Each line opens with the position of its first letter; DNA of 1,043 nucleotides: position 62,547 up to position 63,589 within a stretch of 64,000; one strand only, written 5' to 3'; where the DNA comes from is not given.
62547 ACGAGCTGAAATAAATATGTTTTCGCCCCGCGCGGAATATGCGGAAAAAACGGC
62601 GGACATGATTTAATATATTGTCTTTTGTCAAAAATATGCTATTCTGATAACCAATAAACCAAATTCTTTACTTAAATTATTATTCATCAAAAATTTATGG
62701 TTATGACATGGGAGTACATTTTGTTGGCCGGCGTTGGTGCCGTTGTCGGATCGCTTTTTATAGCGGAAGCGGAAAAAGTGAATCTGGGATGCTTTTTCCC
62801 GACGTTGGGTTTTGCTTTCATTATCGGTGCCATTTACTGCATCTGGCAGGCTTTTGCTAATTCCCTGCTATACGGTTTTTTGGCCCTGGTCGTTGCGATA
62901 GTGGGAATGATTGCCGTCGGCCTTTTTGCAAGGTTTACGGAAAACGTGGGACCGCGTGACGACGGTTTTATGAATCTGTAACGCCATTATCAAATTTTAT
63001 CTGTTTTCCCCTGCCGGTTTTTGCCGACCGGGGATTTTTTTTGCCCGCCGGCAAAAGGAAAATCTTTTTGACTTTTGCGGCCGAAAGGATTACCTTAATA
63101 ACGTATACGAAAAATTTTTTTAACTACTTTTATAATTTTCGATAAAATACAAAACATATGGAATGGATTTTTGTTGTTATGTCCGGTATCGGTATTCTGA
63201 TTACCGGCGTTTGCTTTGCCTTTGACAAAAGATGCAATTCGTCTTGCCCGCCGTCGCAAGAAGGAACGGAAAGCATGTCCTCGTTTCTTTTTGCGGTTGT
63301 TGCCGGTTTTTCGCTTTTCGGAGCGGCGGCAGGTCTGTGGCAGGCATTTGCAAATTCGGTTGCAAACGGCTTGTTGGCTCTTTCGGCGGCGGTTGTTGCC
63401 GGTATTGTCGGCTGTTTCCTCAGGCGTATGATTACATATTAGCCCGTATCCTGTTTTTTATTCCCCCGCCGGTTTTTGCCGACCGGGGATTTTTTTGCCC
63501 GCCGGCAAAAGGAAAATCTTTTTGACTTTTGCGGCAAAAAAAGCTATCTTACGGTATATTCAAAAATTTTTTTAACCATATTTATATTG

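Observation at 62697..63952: Three tandem promoter-gene-terminator cassettes encoding 94-aa membrane proteins with conserved ends and diverged centres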

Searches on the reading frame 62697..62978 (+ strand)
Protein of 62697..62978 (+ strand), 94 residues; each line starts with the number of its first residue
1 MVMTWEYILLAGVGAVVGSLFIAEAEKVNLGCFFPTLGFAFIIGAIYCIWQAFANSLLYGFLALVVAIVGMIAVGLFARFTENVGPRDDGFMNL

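Call 5: search_protein_families(library=pfam, proteins=[window:62697-62978:+], max_evalue=1)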
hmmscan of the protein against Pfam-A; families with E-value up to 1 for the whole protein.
window:62697-62978:+ (94 aa): 0 families

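Call 14: find_homologous_proteins(query=A1, max_evalue=0.01)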
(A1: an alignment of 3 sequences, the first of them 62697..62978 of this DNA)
Query A1 (3 sequences) (94 aa, profile of the alignment): 6 proteins with E <= 0.01 among 3523 candidates.
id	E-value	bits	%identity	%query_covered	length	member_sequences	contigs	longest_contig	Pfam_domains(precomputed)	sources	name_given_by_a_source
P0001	1.4e-42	162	33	82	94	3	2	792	-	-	-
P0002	8.7e-42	160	26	36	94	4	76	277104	-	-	-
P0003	2.2e-22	97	46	28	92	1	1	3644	-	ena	-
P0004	3.7e-22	97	91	98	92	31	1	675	-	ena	-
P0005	2.6e-16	78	86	91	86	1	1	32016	-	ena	-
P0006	2.8e-15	75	72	98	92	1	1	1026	-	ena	-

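Call 16: find_encoding_contigs(protein=P0003, flank=10000)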
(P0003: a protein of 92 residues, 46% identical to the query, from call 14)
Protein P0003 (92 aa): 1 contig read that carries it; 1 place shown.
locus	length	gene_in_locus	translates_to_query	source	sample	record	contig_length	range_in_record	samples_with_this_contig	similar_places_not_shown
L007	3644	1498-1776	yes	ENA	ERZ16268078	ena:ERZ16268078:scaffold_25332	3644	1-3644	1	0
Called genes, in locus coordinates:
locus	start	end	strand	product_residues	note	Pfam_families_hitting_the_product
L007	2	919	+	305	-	?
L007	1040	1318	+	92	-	-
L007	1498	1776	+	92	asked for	-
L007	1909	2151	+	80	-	-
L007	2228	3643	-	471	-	?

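Call 31: search_protein_families(library=padloc, proteins=[window:62703-62978:+], max_evalue=1)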
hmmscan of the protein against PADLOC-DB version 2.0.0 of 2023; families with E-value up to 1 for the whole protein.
window:62703-62978:+ (92 aa): 0 families

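Call 32: search_protein_families(library=ncbifam, proteins=[window:62703-62978:+], max_evalue=1)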
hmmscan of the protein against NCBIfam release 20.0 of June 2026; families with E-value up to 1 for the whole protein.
window:62703-62978:+ (92 aa): 1 family
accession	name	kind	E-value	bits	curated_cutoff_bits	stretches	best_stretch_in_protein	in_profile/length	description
NF053761.1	BrChAATpBcaP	equivalog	0.38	9.7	690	1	6-69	29-88/460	branched-chain amino acid transporter BcaP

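Call 48: find_encoding_contigs(protein=P0005, flank=4000, max_places=3)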
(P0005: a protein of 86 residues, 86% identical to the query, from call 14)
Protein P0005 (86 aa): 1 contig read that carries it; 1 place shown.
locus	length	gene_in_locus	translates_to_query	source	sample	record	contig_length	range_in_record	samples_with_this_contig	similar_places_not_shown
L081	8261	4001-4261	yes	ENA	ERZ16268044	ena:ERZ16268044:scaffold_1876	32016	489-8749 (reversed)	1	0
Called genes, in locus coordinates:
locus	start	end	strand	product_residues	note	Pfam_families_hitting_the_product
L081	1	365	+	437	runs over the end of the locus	-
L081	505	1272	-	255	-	-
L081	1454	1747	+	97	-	-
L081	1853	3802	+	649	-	PF13567:DUF4131, PF03772:Competence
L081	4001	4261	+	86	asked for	-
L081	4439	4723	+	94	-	-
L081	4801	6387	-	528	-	PF00009:GTP_EFTU, PF01926:MMR_HSR1 (weak), PF22042:EF-G_D2, PF03144:GTP_EFTU_D2, PF16658:RF3_C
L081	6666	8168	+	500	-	PF05697:Trigger_N, PF00254:FKBP_C, PF05698:Trigger_C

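Call 49: find_encoding_contigs(protein=P0006, flank=4000, max_places=3)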
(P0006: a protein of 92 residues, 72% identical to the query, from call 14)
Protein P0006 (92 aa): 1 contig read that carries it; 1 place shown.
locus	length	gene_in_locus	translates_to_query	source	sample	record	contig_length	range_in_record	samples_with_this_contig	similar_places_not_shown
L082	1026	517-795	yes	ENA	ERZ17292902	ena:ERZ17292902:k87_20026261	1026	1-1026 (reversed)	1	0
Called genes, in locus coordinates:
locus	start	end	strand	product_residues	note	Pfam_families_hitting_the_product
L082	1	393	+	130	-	?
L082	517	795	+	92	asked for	-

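Call 50: find_encoding_contigs(protein=P0004, flank=4000, max_places=6)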
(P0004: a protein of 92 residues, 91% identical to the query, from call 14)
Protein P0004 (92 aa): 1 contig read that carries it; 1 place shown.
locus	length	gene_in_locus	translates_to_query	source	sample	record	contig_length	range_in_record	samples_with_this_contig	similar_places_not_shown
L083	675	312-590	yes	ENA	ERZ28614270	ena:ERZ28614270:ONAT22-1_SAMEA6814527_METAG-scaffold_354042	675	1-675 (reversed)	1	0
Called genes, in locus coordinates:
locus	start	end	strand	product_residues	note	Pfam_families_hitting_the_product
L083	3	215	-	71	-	?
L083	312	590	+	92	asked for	-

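Call 54: search_protein_families(library=phrogs, proteins=[window:62703-62978:+], max_evalue=1)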
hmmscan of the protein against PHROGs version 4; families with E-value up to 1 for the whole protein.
window:62703-62978:+ (92 aa): 3 families
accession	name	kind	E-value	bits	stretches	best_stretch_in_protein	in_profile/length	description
phrog_27377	-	unknown function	0.02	15.8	1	19-77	13-71/134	-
phrog_36897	-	unknown function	0.24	12.7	1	9-48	29-68/69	-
phrog_2946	-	unknown function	0.57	11.1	0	44-75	32-62/117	-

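Call 64: search_dna_similar(query=window:62703-62978:+, collection=plasmids, mode=protein, max_evalue=1, max_rows=8)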
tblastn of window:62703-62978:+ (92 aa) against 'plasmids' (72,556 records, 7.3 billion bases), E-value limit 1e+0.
No match.

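Call 82: find_related_loci(query=window:62703-62978:+, collection=metagenome_contigs, flank=5000)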
Query window:62703-62978:+ (92 aa) in metagenome_contigs; peptide patterns used: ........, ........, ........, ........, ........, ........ (x = any residue, [..] = any of these).
600 stretches matched a pattern, but none encodes a relative of the query by tblastn (E <= 1e-3).

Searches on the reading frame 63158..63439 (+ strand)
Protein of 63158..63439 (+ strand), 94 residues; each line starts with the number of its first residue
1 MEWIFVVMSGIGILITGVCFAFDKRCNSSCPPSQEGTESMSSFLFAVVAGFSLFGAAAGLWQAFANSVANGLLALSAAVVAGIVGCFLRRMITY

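Call 5: search_protein_families(library=pfam, proteins=[window:63158-63439:+], max_evalue=1)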
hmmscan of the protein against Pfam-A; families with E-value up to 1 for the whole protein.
window:63158-63439:+ (94 aa): 1 family
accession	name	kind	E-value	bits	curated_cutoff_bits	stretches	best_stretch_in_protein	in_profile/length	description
PF14110.11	DUF4282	-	0.046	14.8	27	1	44-92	16-67/86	Domain of unknown function (DUF4282)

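Call 9: find_homologous_proteins(query=window:63158-63439:+, max_evalue=0.01)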
Query window:63158-63439:+ (94 aa): 1 proteins with E <= 0.01 among 218 candidates.
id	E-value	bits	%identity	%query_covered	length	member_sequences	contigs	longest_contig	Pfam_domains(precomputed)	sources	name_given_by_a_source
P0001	2.1e-53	196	100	100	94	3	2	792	-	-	-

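Call 17: find_encoding_contigs(protein=P0001, flank=10000)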
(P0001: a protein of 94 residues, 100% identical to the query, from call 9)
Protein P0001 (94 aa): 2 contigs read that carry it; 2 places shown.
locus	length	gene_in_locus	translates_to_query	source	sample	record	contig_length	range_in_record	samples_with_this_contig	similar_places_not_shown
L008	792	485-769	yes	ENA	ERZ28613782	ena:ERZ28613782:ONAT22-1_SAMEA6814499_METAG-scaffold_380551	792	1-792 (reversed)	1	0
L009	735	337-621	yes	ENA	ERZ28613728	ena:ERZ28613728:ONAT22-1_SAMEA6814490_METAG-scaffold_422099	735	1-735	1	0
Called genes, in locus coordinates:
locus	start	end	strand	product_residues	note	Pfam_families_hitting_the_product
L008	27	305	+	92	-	-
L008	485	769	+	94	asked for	-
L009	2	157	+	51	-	?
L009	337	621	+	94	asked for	-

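Call 30: search_protein_representatives(alignment_id=A3)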
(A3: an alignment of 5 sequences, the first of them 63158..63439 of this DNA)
Query: 5 sequences, 92 profile positions. Proteins with E-value up to 0.001 (for the whole library): 6; up to 1e-10: 4; up to 1e-30: 1. The best 6 are listed.
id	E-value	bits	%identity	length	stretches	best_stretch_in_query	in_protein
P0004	1.2e-43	163.9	-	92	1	1-92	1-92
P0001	5.2e-28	113.7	-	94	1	1-78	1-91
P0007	1.2e-14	70.9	-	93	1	1-92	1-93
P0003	2.9e-13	66.5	-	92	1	29-78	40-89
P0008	1.7e-08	51.1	-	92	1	13-91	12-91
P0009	3.5e-05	40.5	-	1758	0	-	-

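Call 31: search_protein_families(library=padloc, proteins=[window:63158-63439:+], max_evalue=1)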
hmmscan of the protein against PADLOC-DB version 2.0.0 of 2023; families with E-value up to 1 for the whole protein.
window:63158-63439:+ (94 aa): 0 families

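Call 32: search_protein_families(library=ncbifam, proteins=[window:63158-63439:+], max_evalue=1)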
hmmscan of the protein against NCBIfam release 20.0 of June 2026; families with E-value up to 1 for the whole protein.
window:63158-63439:+ (94 aa): 1 family
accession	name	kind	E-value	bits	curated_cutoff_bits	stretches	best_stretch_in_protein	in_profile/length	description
NF007545.0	PRK10160.1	equivalog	0.01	15.2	342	1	48-84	65-100/275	taurine ABC transporter permease TauC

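Call 34: find_encoding_contigs(protein=P0007, flank=6000, max_places=4)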
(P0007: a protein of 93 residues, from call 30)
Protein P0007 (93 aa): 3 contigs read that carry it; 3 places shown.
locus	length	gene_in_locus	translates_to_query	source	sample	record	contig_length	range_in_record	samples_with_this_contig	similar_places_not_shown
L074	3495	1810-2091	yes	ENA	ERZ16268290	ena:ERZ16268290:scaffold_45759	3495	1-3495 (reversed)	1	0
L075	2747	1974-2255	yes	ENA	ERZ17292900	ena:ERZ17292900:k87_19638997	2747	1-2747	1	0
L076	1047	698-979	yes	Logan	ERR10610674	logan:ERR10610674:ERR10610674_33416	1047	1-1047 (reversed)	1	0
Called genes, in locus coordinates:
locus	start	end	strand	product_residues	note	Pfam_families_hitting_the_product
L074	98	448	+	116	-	-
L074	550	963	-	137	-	PF05656:DUF805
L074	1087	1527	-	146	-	-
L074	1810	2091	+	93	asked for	-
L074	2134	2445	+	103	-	-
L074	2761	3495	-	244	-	?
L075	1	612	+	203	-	?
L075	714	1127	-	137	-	PF05656:DUF805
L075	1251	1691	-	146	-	-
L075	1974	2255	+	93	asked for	-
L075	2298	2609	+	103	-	-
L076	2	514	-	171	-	?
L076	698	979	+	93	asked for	-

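Call 35: find_encoding_contigs(protein=P0008, flank=6000, max_places=4)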
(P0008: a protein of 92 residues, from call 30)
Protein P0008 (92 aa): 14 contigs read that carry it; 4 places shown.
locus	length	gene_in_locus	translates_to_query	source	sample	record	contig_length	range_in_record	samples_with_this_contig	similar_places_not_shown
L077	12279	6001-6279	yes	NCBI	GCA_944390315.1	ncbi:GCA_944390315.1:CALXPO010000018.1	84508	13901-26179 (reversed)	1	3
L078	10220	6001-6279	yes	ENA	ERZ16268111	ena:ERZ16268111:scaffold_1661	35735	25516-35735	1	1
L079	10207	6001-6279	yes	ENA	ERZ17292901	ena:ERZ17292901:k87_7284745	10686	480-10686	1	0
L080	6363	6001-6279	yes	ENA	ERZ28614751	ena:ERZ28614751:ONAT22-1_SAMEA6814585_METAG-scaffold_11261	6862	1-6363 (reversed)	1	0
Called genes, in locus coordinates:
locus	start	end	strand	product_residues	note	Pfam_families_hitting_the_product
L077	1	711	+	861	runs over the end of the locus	PF13365:Trypsin_2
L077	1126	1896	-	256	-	-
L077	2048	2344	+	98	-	-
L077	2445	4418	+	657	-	PF13567:DUF4131, PF03772:Competence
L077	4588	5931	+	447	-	-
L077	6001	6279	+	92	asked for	-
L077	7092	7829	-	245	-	PF01643:Acyl-ACP_TE, PF13279:4HBT_2 (faint), PF20791:Acyl-ACP_TE_C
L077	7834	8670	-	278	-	PF01464:SLT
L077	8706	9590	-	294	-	PF05013:FGase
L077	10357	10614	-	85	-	-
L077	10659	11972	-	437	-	-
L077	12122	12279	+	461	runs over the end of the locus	PF01564:Spermine_synth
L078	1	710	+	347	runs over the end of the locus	PF13365:Trypsin_2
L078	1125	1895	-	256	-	-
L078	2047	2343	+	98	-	-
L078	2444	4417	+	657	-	PF13567:DUF4131, PF03772:Competence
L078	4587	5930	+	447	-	PF21598:PvuRts1I-like_N (faint)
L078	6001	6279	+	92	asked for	-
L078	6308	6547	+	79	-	-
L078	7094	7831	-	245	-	PF01643:Acyl-ACP_TE, PF13279:4HBT_2 (faint), PF20791:Acyl-ACP_TE_C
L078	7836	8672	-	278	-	PF01464:SLT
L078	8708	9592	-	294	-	PF05013:FGase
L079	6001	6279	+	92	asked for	-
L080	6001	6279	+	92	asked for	-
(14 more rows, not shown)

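Call 54: search_protein_families(library=phrogs, proteins=[window:63158-63439:+, L078:6290-6544:+], max_evalue=1)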
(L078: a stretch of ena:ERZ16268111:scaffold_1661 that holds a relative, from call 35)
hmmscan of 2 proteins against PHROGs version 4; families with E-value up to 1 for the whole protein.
window:63158-63439:+ (94 aa): 3 families
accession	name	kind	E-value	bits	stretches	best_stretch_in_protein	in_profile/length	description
phrog_29843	-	unknown function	0.079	13.8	1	52-85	5-38/61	-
phrog_22086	-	unknown function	0.44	12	0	63-90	72-99/103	-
phrog_15162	-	moron, auxiliary metabolic gene and host takeover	0.51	11.2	0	11-22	9-20/37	membrane protein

L078:6290-6544:+ (85 aa): 3 families
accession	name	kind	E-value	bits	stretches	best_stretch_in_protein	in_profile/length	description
phrog_20513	-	unknown function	0.015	15.2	1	32-82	157-206/549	-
phrog_35325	-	unknown function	0.073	14.4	1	17-81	11-81/88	-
phrog_8096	-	unknown function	0.42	11.7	1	5-56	49-97/199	-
